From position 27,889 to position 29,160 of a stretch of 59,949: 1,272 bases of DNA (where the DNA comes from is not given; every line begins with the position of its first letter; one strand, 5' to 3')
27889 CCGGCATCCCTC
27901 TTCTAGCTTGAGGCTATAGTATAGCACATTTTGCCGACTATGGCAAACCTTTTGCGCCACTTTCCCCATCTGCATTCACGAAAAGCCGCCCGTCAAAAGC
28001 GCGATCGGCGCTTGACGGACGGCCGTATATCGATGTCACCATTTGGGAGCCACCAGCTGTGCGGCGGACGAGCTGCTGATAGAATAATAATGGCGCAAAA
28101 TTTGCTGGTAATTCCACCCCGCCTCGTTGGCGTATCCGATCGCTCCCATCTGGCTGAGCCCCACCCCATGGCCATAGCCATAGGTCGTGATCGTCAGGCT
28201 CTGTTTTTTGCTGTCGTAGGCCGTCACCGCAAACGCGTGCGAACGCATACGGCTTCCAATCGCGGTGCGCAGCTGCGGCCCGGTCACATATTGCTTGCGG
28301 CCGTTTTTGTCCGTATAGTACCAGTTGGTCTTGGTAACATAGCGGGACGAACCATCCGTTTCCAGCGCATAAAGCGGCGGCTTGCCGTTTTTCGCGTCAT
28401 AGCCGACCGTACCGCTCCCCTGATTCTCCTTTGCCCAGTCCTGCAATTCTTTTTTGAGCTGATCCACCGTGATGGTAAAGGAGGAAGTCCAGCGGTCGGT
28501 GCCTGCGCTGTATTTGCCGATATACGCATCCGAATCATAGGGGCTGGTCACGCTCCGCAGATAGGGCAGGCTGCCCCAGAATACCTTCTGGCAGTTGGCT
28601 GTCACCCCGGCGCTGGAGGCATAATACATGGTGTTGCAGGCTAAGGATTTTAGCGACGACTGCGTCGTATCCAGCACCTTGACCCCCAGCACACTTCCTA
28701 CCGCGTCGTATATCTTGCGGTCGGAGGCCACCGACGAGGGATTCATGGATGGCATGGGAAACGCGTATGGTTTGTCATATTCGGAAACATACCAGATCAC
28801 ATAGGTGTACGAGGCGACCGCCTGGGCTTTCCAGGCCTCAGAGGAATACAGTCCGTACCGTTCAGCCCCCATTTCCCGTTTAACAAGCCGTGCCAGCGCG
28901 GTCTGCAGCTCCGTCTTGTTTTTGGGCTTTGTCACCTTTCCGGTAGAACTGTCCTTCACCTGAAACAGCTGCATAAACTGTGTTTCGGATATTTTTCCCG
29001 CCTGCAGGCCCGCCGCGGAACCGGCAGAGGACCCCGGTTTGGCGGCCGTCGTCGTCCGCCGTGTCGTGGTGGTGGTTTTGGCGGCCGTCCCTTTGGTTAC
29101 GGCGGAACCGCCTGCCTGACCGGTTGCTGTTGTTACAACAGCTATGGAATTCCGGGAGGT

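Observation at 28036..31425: One 1129-aa ORF fuses cytoplasmic CinA to a TM helix, a catalytically dead sortase-B-like domain and a SpoIID/LytB domain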

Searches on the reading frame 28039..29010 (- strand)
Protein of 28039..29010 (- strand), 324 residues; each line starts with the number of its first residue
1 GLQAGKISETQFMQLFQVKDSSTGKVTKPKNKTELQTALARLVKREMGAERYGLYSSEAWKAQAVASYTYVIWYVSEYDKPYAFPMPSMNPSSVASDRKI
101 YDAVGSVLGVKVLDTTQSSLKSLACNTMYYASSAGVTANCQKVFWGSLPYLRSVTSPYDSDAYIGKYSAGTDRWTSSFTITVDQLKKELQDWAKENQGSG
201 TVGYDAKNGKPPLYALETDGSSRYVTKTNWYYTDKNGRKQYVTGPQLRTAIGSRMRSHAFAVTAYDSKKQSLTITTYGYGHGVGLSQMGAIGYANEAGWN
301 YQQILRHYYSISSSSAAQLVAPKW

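Call 9: search_solved_structures(query=window:28039-29007:-, max_evalue=0.01, show_alignments=3)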
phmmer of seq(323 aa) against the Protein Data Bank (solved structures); distinct sequences matched with E-value up to 0.01: 3.
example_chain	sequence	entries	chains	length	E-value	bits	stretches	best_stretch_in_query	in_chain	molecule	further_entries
5i1t_A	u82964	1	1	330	7.8e-14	54.9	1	29-309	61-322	Stage II sporulation protein D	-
5txu_A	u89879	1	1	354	1.5e-13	53.9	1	29-309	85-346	Stage II sporulation protein D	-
4rwr_A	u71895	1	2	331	3.1e-10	43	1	264-309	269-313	Stage II sporulation protein D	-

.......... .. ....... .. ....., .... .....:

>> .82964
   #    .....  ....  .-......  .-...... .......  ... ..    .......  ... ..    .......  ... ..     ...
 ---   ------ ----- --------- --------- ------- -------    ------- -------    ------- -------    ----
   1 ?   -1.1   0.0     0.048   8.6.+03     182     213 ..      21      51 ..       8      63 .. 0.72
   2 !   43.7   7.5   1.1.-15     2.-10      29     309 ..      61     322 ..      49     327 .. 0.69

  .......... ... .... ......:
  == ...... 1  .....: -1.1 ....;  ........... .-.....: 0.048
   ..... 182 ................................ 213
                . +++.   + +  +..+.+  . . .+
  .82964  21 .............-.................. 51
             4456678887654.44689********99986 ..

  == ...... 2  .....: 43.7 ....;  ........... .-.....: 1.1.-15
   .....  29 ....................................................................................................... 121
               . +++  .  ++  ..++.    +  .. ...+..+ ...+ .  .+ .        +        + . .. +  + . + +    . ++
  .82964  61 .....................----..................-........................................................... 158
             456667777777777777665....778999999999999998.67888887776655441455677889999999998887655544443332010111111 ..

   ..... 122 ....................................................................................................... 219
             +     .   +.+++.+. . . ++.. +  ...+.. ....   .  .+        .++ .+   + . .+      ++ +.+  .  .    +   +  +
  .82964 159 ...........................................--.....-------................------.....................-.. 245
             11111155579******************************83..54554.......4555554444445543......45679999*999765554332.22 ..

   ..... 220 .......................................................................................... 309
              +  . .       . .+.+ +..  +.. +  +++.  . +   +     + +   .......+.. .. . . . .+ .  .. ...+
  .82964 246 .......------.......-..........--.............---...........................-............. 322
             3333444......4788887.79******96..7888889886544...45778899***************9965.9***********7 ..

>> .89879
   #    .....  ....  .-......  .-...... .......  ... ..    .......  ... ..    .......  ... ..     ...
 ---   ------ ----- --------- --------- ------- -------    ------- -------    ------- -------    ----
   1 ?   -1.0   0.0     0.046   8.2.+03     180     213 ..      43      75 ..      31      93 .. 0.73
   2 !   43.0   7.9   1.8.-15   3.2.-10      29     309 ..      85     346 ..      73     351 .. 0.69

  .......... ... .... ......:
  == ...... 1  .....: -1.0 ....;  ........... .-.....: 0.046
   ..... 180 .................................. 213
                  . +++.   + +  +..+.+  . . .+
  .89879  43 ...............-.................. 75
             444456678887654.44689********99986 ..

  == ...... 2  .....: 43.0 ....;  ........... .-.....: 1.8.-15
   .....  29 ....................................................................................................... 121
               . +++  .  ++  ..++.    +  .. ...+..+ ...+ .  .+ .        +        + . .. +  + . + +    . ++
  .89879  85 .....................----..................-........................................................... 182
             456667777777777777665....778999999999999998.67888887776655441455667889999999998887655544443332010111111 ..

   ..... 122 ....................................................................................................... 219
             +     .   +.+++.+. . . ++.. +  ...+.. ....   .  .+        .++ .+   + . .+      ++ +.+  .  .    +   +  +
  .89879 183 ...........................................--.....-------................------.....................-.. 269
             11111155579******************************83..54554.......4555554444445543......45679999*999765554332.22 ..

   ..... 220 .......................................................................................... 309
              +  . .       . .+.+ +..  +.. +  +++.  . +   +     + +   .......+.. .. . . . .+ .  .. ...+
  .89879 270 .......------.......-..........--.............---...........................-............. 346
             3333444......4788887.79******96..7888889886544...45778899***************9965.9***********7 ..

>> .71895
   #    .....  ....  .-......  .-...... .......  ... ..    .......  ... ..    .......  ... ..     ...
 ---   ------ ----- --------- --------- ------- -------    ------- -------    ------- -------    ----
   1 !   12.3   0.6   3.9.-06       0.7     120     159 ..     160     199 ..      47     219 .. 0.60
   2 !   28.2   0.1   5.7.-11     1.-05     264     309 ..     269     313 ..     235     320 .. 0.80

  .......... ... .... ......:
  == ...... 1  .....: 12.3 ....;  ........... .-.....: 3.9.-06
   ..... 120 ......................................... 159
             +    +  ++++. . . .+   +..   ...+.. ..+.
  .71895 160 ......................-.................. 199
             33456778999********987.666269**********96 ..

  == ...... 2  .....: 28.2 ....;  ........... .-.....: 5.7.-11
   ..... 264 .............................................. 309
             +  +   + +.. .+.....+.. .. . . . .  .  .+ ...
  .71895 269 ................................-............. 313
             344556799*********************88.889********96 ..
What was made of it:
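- Closest known: SpoIID / LytB family. Different: Lacks the C. difficile Zn-binding Cys/His residues in the aligned segment (call 9).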

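Call 69: find_homologous_proteins(query=window:28039-29010:-, max_evalue=1e-15)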
Query window:28039-29010:- (324 aa): 325 proteins with E <= 1e-15 among 2753 candidates; the best 120 are listed.
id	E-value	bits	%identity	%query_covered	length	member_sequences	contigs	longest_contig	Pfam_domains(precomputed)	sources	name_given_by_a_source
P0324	6.2e-145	500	97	73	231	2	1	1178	-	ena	-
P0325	2.2e-86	308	53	98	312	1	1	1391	-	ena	-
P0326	1.5e-79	286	49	96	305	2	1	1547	-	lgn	-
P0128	6.3e-79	284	49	100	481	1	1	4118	-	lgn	-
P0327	1.2e-75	273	45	98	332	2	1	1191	-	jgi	jgi:stage II sporulation protein D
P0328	4.9e-72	261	45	100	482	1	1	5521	-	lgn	-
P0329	3.0e-69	252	43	99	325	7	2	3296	-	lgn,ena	-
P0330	2.6e-66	242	43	100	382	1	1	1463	-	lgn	-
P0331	8.8e-65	237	44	98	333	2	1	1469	-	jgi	-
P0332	2.1e-63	233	41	96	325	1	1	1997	-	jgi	-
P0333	7.7e-63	231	42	100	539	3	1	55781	PF00404.25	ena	-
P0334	7.4e-60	221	42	100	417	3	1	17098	PF00404.25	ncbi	ncbi:MAG: dockerin type I domain-containing protein [Acutalibacteraceae bacterium]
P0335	1.3e-59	220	42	99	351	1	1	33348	-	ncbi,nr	ncbi:MAG: SpoIID/LytB domain-containing protein, partial [Clostridia bacterium]|nr:SpoIID/LytB domai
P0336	6.2e-59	218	44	98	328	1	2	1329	-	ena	-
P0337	2.7e-58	216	41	99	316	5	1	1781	-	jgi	jgi:stage II sporulation protein D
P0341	9.1e-23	99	35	84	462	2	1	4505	PF08486.16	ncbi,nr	ncbi:MAG: SpoIID/LytB domain-containing protein [Oscillospiraceae bacterium]|nr:SpoIID/LytB domain-c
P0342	1.4e-22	98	36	84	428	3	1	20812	PF08486.16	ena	-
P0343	1.5e-22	98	37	90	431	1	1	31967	PF08486.16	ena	-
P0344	2.1e-22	98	38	84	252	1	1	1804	PF08486.16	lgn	-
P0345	2.3e-22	98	36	84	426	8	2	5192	PF08486.16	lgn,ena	-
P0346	2.7e-22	97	39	47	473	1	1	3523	PF08486.16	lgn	-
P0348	4.5e-22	97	37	90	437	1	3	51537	PF08486.16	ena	-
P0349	8.0e-22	96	35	84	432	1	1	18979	PF08486.16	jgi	jgi:stage II sporulation protein D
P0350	9.4e-22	96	36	90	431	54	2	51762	PF08486.16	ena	-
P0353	3.5e-21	94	33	89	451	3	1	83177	PF08486.16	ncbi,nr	ncbi:MAG: SpoIID/LytB domain-containing protein [Oscillospiraceae bacterium]|nr:SpoIID/LytB domain-c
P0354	4.1e-21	94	37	90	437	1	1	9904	PF08486.16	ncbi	-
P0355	4.3e-21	94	37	90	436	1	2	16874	PF08486.16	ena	-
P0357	5.6e-21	93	37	90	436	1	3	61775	PF08486.16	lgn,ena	-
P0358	5.8e-21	93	37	90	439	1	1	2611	PF08486.16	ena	-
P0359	5.8e-21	93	37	90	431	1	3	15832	PF08486.16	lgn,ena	-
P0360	5.9e-21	93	37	90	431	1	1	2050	PF08486.16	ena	-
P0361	6.9e-21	93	36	85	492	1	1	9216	PF08486.16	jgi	jgi:stage II sporulation protein D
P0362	6.9e-21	93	37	90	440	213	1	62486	PF08486.16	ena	-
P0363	7.2e-21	93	35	90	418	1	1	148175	PF08486.16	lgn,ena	-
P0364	7.5e-21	93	34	88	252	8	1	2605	PF08486.16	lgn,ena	-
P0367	8.6e-21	93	36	84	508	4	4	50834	PF08486.16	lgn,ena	-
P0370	1.3e-20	92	32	88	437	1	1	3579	PF08486.16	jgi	jgi:stage II sporulation protein D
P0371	1.8e-20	92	36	90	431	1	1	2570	PF08486.16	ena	-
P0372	2.0e-20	91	36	84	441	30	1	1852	PF08486.16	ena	-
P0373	2.3e-20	91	31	90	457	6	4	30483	PF08486.16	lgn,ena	-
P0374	2.7e-20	91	34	84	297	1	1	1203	PF08486.16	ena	-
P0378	4.8e-20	90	35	84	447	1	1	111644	PF08486.16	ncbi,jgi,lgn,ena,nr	ncbi:MAG: SpoIID/LytB domain-containing protein [Oscillospiraceae bacterium]|nr:SpoIID/LytB domain-c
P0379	4.9e-20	90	34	93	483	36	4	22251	PF08486.16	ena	-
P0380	5.0e-20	90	36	84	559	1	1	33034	PF08486.16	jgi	jgi:stage II sporulation protein D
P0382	6.2e-20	90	33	84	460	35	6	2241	PF08486.16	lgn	-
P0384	7.4e-20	89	34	94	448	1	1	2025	PF08486.16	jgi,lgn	jgi:stage II sporulation protein D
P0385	9.2e-20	89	36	84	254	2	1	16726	PF08486.16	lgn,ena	-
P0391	1.6e-19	88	35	84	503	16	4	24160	PF08486.16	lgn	-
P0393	1.7e-19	88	35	84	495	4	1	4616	PF08486.16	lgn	-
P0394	1.8e-19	88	35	84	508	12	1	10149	PF08486.16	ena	-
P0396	2.1e-19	88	34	84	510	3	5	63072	PF08486.16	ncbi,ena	-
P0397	2.5e-19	88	34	84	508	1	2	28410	PF08486.16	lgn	-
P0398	2.6e-19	88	35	84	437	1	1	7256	PF08486.16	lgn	-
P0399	2.6e-19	88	37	84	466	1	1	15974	PF08486.16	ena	-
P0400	2.7e-19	88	36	84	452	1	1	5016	PF08486.16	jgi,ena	-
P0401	3.4e-19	87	34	85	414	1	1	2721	PF08486.16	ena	-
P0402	3.4e-19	87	36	84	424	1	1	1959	PF08486.16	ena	-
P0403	3.5e-19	87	34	85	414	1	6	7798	PF08486.16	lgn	-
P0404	3.6e-19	87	31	57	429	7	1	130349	PF08486.16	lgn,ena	-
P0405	4.0e-19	87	32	84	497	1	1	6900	PF08486.16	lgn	-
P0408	6.1e-19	86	34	85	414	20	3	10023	PF08486.16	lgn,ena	-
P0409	6.2e-19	86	34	85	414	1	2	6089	PF08486.16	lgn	-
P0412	6.9e-19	86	55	16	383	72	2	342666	PF08486.16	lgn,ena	-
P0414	7.0e-19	86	35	47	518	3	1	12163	PF08486.16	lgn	-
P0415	7.0e-19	86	35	84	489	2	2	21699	PF08486.16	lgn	-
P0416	7.2e-19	86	35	84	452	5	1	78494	PF08486.16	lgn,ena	-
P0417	7.9e-19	86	36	84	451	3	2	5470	PF08486.16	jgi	-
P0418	8.1e-19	86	34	85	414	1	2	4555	PF08486.16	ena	-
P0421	1.0e-18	86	34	84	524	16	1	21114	PF08486.16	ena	-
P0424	1.1e-18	86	34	86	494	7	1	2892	PF08486.16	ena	-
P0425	1.3e-18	85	31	91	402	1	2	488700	PF08486.16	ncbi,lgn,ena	-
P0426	1.3e-18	85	34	84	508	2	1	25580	PF08486.16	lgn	-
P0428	1.4e-18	85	41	37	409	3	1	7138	PF08486.16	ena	-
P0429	1.5e-18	85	33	84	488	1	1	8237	PF08486.16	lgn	-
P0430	1.5e-18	85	36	84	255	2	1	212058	PF08486.16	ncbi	-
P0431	1.5e-18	85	32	95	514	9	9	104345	PF08486.16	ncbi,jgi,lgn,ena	-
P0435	1.7e-18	85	35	89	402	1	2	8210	PF08486.16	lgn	-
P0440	1.8e-18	85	35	89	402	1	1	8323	PF08486.16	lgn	-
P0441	1.9e-18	85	34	84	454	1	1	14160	PF08486.16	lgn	-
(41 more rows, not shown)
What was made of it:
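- There is a sharp score gap between this subfamily (at least 208 bits) and the ordinary PF08486-positive SpoIID/LytB proteins of Oscillospiraceae (99 bits or less) (call 69).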

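Call 71: find_encoding_contigs(protein=P0412, flank=6000, max_places=10)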
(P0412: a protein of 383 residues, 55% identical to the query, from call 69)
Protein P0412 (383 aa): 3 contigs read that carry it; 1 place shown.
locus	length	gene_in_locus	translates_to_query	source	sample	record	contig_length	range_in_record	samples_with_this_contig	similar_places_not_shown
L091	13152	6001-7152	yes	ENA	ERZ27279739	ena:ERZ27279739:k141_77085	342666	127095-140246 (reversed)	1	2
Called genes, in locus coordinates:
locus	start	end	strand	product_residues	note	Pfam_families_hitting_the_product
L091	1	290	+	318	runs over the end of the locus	PF00480:ROK, PF01869:BcrAD_BadFG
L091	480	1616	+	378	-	PF00266:Aminotran_5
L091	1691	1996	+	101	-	PF20040:DUF6442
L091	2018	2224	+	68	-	PF12844:HTH_19, PF13443:HTH_26 (weak), PF01381:HTH_3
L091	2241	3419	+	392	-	PF22025:ThiI_fer, PF02926:THUMP, PF02568:ThiI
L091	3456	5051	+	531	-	PF02464:CinA, PF04203:Sortase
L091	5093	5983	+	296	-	PF04203:Sortase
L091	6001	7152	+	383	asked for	PF08486:SpoIID (weak)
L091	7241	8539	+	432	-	PF02885:Glycos_trans_3N, PF00591:Glycos_transf_3, PF07831:PYNP_C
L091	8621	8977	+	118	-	-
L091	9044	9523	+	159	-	-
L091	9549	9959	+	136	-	PF02583:Trns_repr_metal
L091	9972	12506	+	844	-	PF00403:HMA, PF00122:E1-E2_ATPase, PF00702:Hydrolase, PF12710:HAD (weak), PF08282:Hydrolase_3 (faint), PF00403:HMA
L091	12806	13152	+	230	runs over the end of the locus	PF02397:Bac_transf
